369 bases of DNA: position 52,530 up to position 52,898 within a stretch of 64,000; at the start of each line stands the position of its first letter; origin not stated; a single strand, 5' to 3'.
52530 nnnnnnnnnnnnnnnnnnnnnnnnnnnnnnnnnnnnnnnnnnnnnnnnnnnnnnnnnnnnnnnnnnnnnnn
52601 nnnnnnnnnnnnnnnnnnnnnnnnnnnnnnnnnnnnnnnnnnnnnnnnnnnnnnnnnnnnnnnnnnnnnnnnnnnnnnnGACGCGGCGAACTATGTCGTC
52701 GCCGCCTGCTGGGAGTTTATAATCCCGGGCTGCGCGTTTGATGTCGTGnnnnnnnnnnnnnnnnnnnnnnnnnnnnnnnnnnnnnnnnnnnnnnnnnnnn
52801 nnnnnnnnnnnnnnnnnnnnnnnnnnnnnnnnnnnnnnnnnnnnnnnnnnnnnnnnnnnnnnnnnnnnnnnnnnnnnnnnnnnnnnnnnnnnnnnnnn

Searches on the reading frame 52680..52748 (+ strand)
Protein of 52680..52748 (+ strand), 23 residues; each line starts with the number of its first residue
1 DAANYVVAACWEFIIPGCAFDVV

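Call 56: search_solved_structures(query=window:52680-52748:+, max_evalue=10, show_alignments=5)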
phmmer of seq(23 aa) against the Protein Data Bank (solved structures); distinct sequences matched with E-value up to 10: 3.
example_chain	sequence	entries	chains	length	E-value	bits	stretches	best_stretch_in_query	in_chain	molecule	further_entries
5jif_A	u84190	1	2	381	0.62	13.5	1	3-21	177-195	Hemagglutinin-esterase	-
4c7l_A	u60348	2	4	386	0.91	13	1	3-21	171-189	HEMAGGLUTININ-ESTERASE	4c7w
4zxn_A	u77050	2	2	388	0.95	13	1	3-21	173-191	HE protein | Hemagglutinin-esterase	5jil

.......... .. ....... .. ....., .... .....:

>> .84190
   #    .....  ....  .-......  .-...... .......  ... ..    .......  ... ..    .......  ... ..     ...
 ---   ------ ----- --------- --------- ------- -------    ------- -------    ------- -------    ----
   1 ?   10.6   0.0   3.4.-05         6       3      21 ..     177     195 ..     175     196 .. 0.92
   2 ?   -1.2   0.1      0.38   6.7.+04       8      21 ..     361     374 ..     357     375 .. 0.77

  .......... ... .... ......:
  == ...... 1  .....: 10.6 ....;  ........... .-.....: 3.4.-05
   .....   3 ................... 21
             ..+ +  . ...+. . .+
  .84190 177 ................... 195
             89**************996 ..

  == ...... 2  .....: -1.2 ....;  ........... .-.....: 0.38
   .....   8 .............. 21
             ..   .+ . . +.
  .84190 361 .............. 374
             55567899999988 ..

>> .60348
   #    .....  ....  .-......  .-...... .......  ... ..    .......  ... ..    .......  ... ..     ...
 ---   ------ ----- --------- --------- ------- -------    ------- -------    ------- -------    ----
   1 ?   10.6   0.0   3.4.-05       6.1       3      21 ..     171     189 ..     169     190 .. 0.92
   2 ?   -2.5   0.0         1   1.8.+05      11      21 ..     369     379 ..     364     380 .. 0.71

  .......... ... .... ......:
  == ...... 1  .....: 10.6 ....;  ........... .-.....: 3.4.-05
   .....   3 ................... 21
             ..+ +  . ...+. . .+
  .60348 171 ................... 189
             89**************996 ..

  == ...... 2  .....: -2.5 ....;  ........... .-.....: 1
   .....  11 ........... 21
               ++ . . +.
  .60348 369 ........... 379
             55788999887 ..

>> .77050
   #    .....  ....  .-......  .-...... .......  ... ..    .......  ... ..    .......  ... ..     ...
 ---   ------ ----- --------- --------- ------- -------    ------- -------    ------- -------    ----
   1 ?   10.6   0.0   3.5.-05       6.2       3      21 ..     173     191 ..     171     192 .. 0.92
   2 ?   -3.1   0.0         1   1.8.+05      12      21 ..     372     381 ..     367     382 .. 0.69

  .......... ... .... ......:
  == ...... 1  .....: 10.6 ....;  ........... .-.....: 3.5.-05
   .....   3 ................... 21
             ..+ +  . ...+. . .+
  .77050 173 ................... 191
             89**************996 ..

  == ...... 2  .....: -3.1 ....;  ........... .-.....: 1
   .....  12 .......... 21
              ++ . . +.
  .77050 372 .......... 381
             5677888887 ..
